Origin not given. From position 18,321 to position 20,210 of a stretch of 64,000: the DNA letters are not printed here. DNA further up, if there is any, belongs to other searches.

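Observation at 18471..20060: One-polypeptide ECF sigma factor fused to transmembrane and extracytoplasmic domains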

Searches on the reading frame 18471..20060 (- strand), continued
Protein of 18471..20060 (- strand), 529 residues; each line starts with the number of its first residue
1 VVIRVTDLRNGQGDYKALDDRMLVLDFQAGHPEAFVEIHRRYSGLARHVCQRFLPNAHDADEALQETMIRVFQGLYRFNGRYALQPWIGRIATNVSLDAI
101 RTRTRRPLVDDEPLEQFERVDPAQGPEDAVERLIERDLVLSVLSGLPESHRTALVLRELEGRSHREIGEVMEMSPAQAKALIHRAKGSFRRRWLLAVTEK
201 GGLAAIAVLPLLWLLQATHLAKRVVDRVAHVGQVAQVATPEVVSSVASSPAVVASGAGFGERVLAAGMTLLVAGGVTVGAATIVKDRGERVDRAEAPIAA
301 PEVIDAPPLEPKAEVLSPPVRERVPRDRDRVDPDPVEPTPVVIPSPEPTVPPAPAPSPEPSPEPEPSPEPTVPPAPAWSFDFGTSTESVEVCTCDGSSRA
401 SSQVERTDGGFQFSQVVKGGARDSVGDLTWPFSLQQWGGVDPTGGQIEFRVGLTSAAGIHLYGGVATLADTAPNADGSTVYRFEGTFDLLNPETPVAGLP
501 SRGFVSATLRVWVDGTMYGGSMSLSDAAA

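Call 20: predict_structure(alignment_id=A1)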
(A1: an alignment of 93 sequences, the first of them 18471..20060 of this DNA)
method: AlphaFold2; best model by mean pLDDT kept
length: 529 residues; sequences in the alignment: 93
mean_pLDDT: 76.8   pTM: 0.39
mean pLDDT of the five models: 76.8, 75.6, 75.5, 75.5, 75.4
residues with pLDDT >= 90: 282; 70-90: 68; 50-70: 52; < 50: 127
segments of 3 or more residues with pLDDT < 50: 1-10, 109-111, 116-120, 232-262, 264-300, 302-310, 312-332, 334-340
pLDDT, mean of each block of 10 residues (from residue 1): 41 75 94 96 96 94 97 89 90 96 69 48 67 87 96 96 96 96 96 90 71 79 67 43 36 36 42 35 33 38 45 46 43 46 52 54 67 95 96 93 96 98 97 98 98 96 98 97 98 86 98 97 92
secondary structure, 60 per line:
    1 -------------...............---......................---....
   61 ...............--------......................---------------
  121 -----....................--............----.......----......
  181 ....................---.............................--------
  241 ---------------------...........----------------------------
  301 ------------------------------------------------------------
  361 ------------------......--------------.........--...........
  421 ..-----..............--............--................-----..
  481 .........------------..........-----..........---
elements in order: H14-28 H32-53 H57-75 H84-105 H126-145 H148-159 H164-170 H175-200 H204-232 H262-272 E379-384 E399-407 E410-422 E428-441 E444-455 E458-473 E479-489 E502-511 E517-526

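Call 25: find_related_loci(query=A1, collection=genome_contigs, flank=8000)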
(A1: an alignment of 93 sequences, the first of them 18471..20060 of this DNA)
Query A1 (529 aa) in genome_contigs; peptide patterns used: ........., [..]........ (x = any residue, [..] = any of these).
69 stretches matched a pattern; 52 encode a relative of the query (tblastn E <= 1e-3); 52 distinct loci.
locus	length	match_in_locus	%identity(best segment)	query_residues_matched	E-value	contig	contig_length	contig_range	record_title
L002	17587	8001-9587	64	1-526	0e+0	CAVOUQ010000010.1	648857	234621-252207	MAG: uncultured Actinomycetes bacterium isolate MFD10007.bin.2.82 genome assembly, contig: contig_13607, whole genome sh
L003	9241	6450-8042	54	1-515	1e-152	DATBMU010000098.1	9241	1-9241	MAG TPA_asm: Actinomycetota bacterium isolate SMAG_U4006 k141_4128104, whole genome shotgun sequence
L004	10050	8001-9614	51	1-524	6e-149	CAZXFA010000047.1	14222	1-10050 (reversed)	MAG TPA_asm: uncultured Actinomycetes bacterium isolate SRP321284_co1_126 genome assembly, contig: NODE_5290_length_1422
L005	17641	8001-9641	49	1-529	5e-146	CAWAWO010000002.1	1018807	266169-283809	MAG: uncultured Actinomycetes bacterium isolate MFD05454.bin.2.5 genome assembly, contig: contig_3545, whole genome shot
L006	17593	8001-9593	61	1-526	0e+0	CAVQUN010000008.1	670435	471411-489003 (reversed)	MAG: uncultured Actinomycetes bacterium isolate MFD10007.bin.1.78 genome assembly, contig: contig_47446, whole genome sh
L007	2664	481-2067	47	1-524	6e-137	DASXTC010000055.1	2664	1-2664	MAG TPA_asm: Candidatus Polarisedimenticolia bacterium isolate SMAG_U4682 k141_1088195, whole genome shotgun sequence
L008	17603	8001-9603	71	1-529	4e-130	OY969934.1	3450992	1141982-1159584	MAG: uncultured Actinomycetes bacterium isolate MFD04944.bin.1.31 genome assembly, chromosome: 1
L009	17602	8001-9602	49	1-516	4e-125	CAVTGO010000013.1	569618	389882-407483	MAG: uncultured Actinomycetes bacterium isolate MFD09206.bin.3.351 genome assembly, contig: contig_749, whole genome sho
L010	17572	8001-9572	48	1-524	3e-119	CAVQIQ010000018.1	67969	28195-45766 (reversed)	MAG: uncultured Actinomycetes bacterium isolate MFD10007.bin.3.88 genome assembly, contig: contig_9926, whole genome sho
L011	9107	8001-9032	60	4-353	4e-118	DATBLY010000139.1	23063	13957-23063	MAG TPA_asm: Actinomycetota bacterium isolate SMAG_U3984 k141_1334152, whole genome shotgun sequence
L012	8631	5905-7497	44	1-516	5e-117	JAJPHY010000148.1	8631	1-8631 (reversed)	MAG: Actinomycetota bacterium isolate Centralia_MAG_23 k107_1496528, whole genome shotgun sequence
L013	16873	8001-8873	64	1-290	2e-116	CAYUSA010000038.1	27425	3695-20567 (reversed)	MAG TPA_asm: uncultured Actinomycetes bacterium isolate SRP302447_co1_138 genome assembly, contig: NODE_4712_length_2742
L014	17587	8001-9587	47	1-516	8e-115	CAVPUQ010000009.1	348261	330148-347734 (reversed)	MAG: uncultured Actinomycetes bacterium isolate MFD09964.bin.2.60 genome assembly, contig: contig_58283, whole genome sh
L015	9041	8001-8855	65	1-285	2e-111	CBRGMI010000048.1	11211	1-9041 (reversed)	MAG TPA_asm: uncultured bacterium isolate SRR11839387_binner23_Refined_27 genome assembly, contig: ERZ27397406.1818, who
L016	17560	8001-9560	47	1-516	2e-110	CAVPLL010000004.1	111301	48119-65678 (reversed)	MAG: uncultured Actinomycetes bacterium isolate MFD10007.bin.2.144 genome assembly, contig: contig_40803, whole genome s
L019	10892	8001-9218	50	1-433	3e-109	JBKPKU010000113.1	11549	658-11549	MAG: Actinomycetota bacterium isolate GS_HAYS_MAG_00110 GS_HAYS_000002684989, whole genome shotgun sequence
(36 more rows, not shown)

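Call 26: fold_search(model_id=the predicted structure, library=pdb)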
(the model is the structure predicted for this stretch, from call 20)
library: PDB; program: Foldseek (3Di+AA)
matches with E <= 10: 580; with E <= 0.001: 40
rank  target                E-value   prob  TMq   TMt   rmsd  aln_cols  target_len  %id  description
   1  1or7_A                3.4e-08  1.00  0.17  0.48  14.7       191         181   26  Crystal Structure of Escherichia coli sigmaE with the Cytoplasmic Domain of its Anti-sigma RseA (released 2003-04-15)
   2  5wur_A                5.8e-08  1.00  0.16  0.52  11.6       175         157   24  Crystal structure of SigW in complex with its anti-sigma RsiW, an oxdized form (released 2017-03-29)
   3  9m9e_F                5.8e-08  1.00  0.14  0.40  14.0       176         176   30  Structural Basis of Pausing During Transcription Initiation in Mycobacterium tuberculosis (released 2026-01-14)
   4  8z6g_B                8.1e-08  1.00  0.16  0.48  13.6       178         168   30  the AlgU-MucAcyto complex structure in Pseudomonas aeruginosa (released 2024-05-08)
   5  5wuq_A                8.6e-08  1.00  0.16  0.50  11.6       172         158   25  Crystal structure of SigW in complex with its anti-sigma RsiW, a zinc binding form (released 2017-03-29)
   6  6jbq_F                9.6e-08  1.00  0.16  0.45  20.1       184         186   27  CryoEM structure of Escherichia coli sigmaE transcription initiation complex containing 5nt of RNA (released 2019-05-29)
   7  1or7_B                1.3e-07  1.00  0.17  0.52  13.8       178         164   25  Crystal Structure of Escherichia coli sigmaE with the Cytoplasmic Domain of its Anti-sigma RseA (released 2003-04-15)
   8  6in7_B                1.7e-07  1.00  0.16  0.47  13.3       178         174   31  Crystal structure of AlgU in complex with MucA(cyto) (released 2019-07-24)
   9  5wuq_B                2.2e-07  1.00  0.16  0.50  11.3       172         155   25  Crystal structure of SigW in complex with its anti-sigma RsiW, a zinc binding form (released 2017-03-29)
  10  8z6g_D                3.4e-07  1.00  0.16  0.48  13.5       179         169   30  the AlgU-MucAcyto complex structure in Pseudomonas aeruginosa (released 2024-05-08)
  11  9m98_F                8.6e-07  1.00  0.14  0.43  20.0       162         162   29  Structural Basis of Pausing During Transcription Initiation in Mycobacterium tuberculosis (released 2026-01-14)
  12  6jcx_F                2.2e-06  1.00  0.14  0.36  20.0       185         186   24  Mycobacterium tuberculosis transcription initiation complex with ECF sigma factor sigma H and 6nt RNA (released 2019-05-29)
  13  9m9d_F                2.4e-06  1.00  0.14  0.44  20.1       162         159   30  Structural Basis of Pausing During Transcription Initiation in Mycobacterium tuberculosis (released 2026-01-14)
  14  6kop_F                3.4e-06  1.00  0.13  0.39  20.3       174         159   24  Mycobacterium tuberculosis initial transcription complex comprising sigma H and 5'-OH RNA of 9 nt (released 2020-03-11)
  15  6kon_F                3.8e-06  1.00  0.14  0.39  19.8       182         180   24  Mycobacterium tuberculosis initial transcription complex comprising sigma H and 5'-OH RNA of 5 nt (released 2020-03-11)
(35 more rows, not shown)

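Call 65: find_homologous_proteins(query=L019:8538-9560:+, max_evalue=0.00001)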
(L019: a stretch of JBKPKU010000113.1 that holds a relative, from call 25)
Query L019:8538-9560:+ (341 aa): 121 proteins with E <= 0.00001 among 8000 candidates; the best 120 are listed.
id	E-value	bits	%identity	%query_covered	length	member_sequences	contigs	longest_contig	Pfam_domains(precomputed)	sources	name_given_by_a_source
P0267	9.9e-172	589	87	100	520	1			PF04545.23,PF04542.21,PF08281.19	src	-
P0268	3.1e-143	495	88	82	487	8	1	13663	PF04545.23,PF04542.21,PF08281.19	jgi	jgi:RNA polymerase sigma-70 factor (ECF subfamily)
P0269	5.1e-60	222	68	49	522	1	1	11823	PF04545.23,PF04542.21,PF08281.19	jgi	jgi:RNA polymerase sigma-70 factor, ECF subfamily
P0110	3.1e-58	216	66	49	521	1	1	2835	PF04545.23,PF04542.21,PF08281.19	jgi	jgi:RNA polymerase sigma-70 factor (ECF subfamily)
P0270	5.5e-57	212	68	45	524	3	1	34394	PF04545.23,PF04542.21,PF08281.19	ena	-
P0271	6.6e-55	205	65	49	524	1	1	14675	PF04545.23,PF04542.21,PF08281.19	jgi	jgi:RNA polymerase sigma factor (sigma-70 family)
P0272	1.7e-53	200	63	49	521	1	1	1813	PF04545.23,PF04542.21,PF08281.19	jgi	jgi:RNA polymerase sigma factor (sigma-70 family)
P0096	1.1e-52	198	64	50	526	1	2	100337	PF04545.23,PF04542.21,PF08281.19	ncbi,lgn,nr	ncbi:MAG: sigma-70 family RNA polymerase sigma factor [Actinobacteria bacterium]|nr:sigma-70 family 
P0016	5.9e-50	189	64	46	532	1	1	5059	PF04545.23,PF04542.21,PF08281.19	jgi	jgi:RNA polymerase sigma-70 factor, ECF subfamily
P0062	1.3e-49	188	60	52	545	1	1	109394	PF04545.23,PF04542.21,PF08281.19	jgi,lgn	jgi:RNA polymerase sigma factor (sigma-70 family)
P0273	4.2e-48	183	65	46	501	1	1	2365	PF04545.23,PF04542.21,PF08281.19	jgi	jgi:RNA polymerase sigma factor (sigma-70 family)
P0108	2.1e-47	180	59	50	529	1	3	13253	PF04545.23,PF04542.21,PF08281.19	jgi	jgi:RNA polymerase sigma factor (sigma-70 family)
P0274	1.1e-46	178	62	49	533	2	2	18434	PF04545.23,PF04542.21,PF08281.19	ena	-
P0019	1.1e-45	175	65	40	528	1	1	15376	PF04545.23,PF04542.21,PF08281.19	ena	-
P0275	1.4e-42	165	60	42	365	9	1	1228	-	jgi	jgi:hypothetical protein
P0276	1.6e-42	164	61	40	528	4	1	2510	PF04545.23,PF04542.21,PF08281.19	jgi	jgi:RNA polymerase sigma-70 factor, ECF subfamily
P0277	1.9e-42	164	59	50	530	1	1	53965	PF04545.23,PF04542.21,PF08281.19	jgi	jgi:RNA polymerase sigma-70 factor (ECF subfamily)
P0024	5.4e-42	163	59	50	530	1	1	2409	PF04545.23,PF04542.21,PF08281.19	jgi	jgi:RNA polymerase sigma-70 factor (ECF subfamily)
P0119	5.4e-42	163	56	50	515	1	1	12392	PF04545.23,PF04542.21,PF08281.19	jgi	jgi:RNA polymerase sigma-70 factor (ECF subfamily)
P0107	5.9e-42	163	56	50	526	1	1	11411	PF04545.23,PF04542.21,PF08281.19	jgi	jgi:RNA polymerase sigma-70 factor (ECF subfamily)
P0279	3.2e-41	160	56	50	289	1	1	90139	PF04545.23,PF08281.19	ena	-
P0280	3.7e-41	160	60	40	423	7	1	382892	PF04545.23,PF04542.21,PF08281.19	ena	-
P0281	5.2e-41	159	55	49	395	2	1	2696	PF04545.23,PF08281.19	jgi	jgi:hypothetical protein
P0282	6.1e-41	159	53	52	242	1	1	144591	PF08281.19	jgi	jgi:hypothetical protein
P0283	8.1e-41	159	56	49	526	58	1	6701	PF04545.23,PF04542.21,PF08281.19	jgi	-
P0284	1.5e-40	158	50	50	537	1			PF04545.23,PF04542.21,PF08281.19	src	-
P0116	1.7e-40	158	58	40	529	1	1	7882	PF04545.23,PF04542.21,PF08281.19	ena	-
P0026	2.1e-40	157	58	50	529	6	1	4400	PF04545.23,PF04542.21,PF08281.19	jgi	jgi:RNA polymerase sigma-70 factor, ECF subfamily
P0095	2.5e-40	157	63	40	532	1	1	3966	PF04545.23,PF04542.21,PF08281.19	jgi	jgi:RNA polymerase sigma factor (sigma-70 family)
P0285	3.7e-40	157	60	40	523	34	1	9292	PF04545.23,PF04542.21,PF08281.19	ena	-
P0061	4.1e-40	156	59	47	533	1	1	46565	PF07638.18,PF04545.23,PF04542.21,PF08281.19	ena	-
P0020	5.8e-40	156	56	51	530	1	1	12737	PF04545.23,PF04542.21,PF08281.19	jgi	jgi:RNA polymerase sigma-70 factor, ECF subfamily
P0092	7.3e-40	156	64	30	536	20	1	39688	PF04545.23,PF04542.21,PF08281.19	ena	-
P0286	8.1e-40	155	54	48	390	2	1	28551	PF04545.23,PF04542.21,PF08281.19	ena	-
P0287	9.3e-40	155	54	42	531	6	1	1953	PF04545.23,PF04542.21,PF08281.19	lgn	-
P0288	3.3e-39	153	55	40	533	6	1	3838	PF04545.23,PF04542.21,PF08281.19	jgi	jgi:RNA polymerase sigma-70 factor (ECF subfamily)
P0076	3.5e-39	153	54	49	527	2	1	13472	PF04545.23,PF04542.21,PF08281.19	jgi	jgi:RNA polymerase sigma-70 factor, ECF subfamily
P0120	5.5e-39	153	56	40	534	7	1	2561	PF04545.23,PF04542.21,PF08281.19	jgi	-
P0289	7.7e-39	152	54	40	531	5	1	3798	PF04545.23,PF04542.21,PF08281.19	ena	-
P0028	7.8e-39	152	37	100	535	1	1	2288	PF04545.23,PF04542.21,PF08281.19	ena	-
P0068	1.3e-38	152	49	52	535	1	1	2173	PF04545.23,PF04542.21,PF08281.19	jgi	jgi:RNA polymerase sigma factor (sigma-70 family)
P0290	1.4e-38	151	64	30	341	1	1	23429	PF04545.23,PF04542.21,PF08281.19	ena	-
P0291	1.3e-37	148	57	45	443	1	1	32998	PF04545.23,PF04542.21,PF08281.19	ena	-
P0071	7.6e-37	146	70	30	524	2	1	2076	PF04545.23,PF04542.21,PF08281.19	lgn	-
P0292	8.2e-37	146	68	31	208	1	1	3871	PF08281.19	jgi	jgi:hypothetical protein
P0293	1.2e-36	145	64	30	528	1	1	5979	PF04545.23,PF04542.21,PF08281.19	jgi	jgi:RNA polymerase sigma factor (sigma-70 family)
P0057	4.4e-36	143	47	55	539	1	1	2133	PF04545.23,PF04542.21,PF08281.19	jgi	jgi:RNA polymerase sigma-70 factor, ECF subfamily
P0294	5.1e-36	143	71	33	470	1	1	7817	PF07638.18,PF04545.23,PF04542.21,PF08281.19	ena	-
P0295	5.4e-36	143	58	43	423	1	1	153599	PF04545.23,PF08281.19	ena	-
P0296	6.2e-36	143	62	36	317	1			PF07638.18,PF04545.23,PF04542.21,PF08281.19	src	-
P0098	1.1e-35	142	62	33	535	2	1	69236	PF04545.23,PF04542.21,PF08281.19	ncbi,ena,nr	ncbi:MAG TPA: sigma-70 family RNA polymerase sigma factor [Actinomycetota bacterium]|nr:sigma-70 fam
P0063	4.2e-35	140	48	55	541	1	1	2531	PF04545.23,PF04542.21,PF08281.19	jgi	jgi:RNA polymerase sigma-70 factor, ECF subfamily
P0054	5.2e-35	140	66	33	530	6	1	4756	PF04545.23,PF04542.21,PF08281.19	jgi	jgi:RNA polymerase sigma factor (sigma-70 family)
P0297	1.3e-34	138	72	31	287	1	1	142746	PF04545.23,PF08281.19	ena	-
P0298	5.7e-34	136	70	30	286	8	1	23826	PF04545.23,PF04542.21,PF08281.19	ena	-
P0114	1.4e-33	135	64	31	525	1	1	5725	PF04545.23,PF04542.21,PF08281.19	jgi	jgi:RNA polymerase sigma-70 factor, ECF subfamily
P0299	2.3e-33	134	65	30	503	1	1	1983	PF04545.23,PF04542.21,PF08281.19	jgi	jgi:RNA polymerase sigma-70 factor, ECF subfamily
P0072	2.3e-33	134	51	42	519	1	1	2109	PF04545.23,PF04542.21,PF08281.19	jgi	jgi:RNA polymerase sigma-70 factor (ECF subfamily)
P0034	1.3e-32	132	59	32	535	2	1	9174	PF04545.23,PF04542.21,PF08281.19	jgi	jgi:RNA polymerase sigma-70 factor (ECF subfamily)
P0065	1.5e-32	132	47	52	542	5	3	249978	PF04545.23,PF04542.21,PF08281.19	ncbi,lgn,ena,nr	ncbi:MAG TPA: sigma-70 family RNA polymerase sigma factor [Actinomycetota bacterium]|nr:sigma-70 fam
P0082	2.1e-32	131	59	35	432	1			PF04545.23,PF04542.21,PF08281.19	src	-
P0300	4.1e-32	130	61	31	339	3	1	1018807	PF04545.23,PF04542.21,PF08281.19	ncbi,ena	-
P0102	5.4e-32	130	64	31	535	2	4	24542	PF04545.23,PF04542.21,PF08281.19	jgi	jgi:RNA polymerase sigma-70 factor (ECF subfamily)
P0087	6.3e-32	130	48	48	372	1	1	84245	PF04545.23,PF04542.21,PF08281.19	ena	-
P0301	8.8e-31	126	59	35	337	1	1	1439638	PF04545.23,PF04542.21,PF08281.19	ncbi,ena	-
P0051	2.6e-29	121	45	51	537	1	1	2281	PF04545.23,PF04542.21,PF08281.19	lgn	-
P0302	3.2e-29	121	62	30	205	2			PF04545.23,PF08281.19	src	-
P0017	3.8e-28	117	45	45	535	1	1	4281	PF04545.23,PF04542.21,PF08281.19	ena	-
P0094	1.7e-27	115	56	42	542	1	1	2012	PF22233.3,PF04545.23,PF04542.21,PF08281.19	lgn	-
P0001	5.0e-27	113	46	42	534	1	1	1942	PF04545.23,PF04542.21,PF08281.19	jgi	jgi:RNA polymerase sigma-70 factor (ECF subfamily)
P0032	1.6e-26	112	56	34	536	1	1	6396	PF04545.23,PF04542.21,PF08281.19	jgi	jgi:RNA polymerase sigma-70 factor (ECF subfamily)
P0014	9.7e-26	109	47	46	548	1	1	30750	PF04545.23,PF04542.21,PF08281.19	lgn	-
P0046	1.0e-25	109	53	38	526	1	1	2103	PF04545.23,PF04542.21,PF08281.19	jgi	jgi:RNA polymerase sigma-70 factor (ECF subfamily)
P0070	1.1e-25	109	51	41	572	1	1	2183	PF04545.23,PF04542.21,PF08281.19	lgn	-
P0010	1.7e-25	108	46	47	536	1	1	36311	PF04545.23,PF04542.21,PF08281.19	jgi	jgi:RNA polymerase sigma factor (sigma-70 family)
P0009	2.7e-25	108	45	50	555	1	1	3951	PF04545.23,PF04542.21,PF08281.19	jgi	jgi:RNA polymerase sigma-70 factor (ECF subfamily)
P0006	8.4e-25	106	55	31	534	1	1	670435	PF04545.23,PF04542.21,PF08281.19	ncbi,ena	-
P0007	1.5e-24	105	58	31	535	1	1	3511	PF04545.23,PF04542.21,PF08281.19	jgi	jgi:RNA polymerase sigma-70 factor (ECF subfamily)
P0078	1.7e-24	105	48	46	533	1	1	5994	PF04545.23,PF04542.21,PF08281.19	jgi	jgi:RNA polymerase sigma-70 factor (ECF subfamily)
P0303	2.3e-24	105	70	22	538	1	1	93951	PF04542.21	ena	-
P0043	2.5e-24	105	59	35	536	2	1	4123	PF04545.23,PF04542.21,PF08281.19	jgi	-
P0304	5.5e-24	103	43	42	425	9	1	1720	PF04545.23,PF08281.19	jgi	jgi:hypothetical protein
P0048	6.2e-23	100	58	31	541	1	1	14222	PF04545.23,PF04542.21,PF08281.19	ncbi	-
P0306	3.4e-22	98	69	23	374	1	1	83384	PF04545.23,PF08281.19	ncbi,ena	-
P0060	3.1e-21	94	50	35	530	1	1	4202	PF04545.23,PF04542.21,PF08281.19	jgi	-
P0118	9.9e-19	86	48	34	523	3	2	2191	PF04545.23,PF04542.21,PF08281.19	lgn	-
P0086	1.5e-17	82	48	36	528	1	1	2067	PF22233.3,PF04545.23,PF04542.21,PF08281.19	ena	-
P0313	4.8e-15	74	63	19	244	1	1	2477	PF04545.23,PF04542.21,PF08281.19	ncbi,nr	ncbi:MAG TPA: sigma-70 family RNA polymerase sigma factor, partial [Actinomycetota bacterium]|nr:sig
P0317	1.3e-11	63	43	42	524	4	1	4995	PF04542.21,PF08281.19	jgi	jgi:RNA polymerase sigma factor (sigma-70 family)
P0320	2.2e-10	59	80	12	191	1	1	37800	PF04545.23,PF08281.19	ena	-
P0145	3.3e-9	55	54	17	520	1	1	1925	PF04542.21,PF08281.19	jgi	jgi:RNA polymerase sigma-70 factor (ECF subfamily)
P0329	5.3e-7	48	86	10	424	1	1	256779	PF04545.23,PF04542.21,PF08281.19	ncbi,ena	-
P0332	1.3e-6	46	80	10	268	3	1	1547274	PF04545.23,PF04542.21,PF08281.19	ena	-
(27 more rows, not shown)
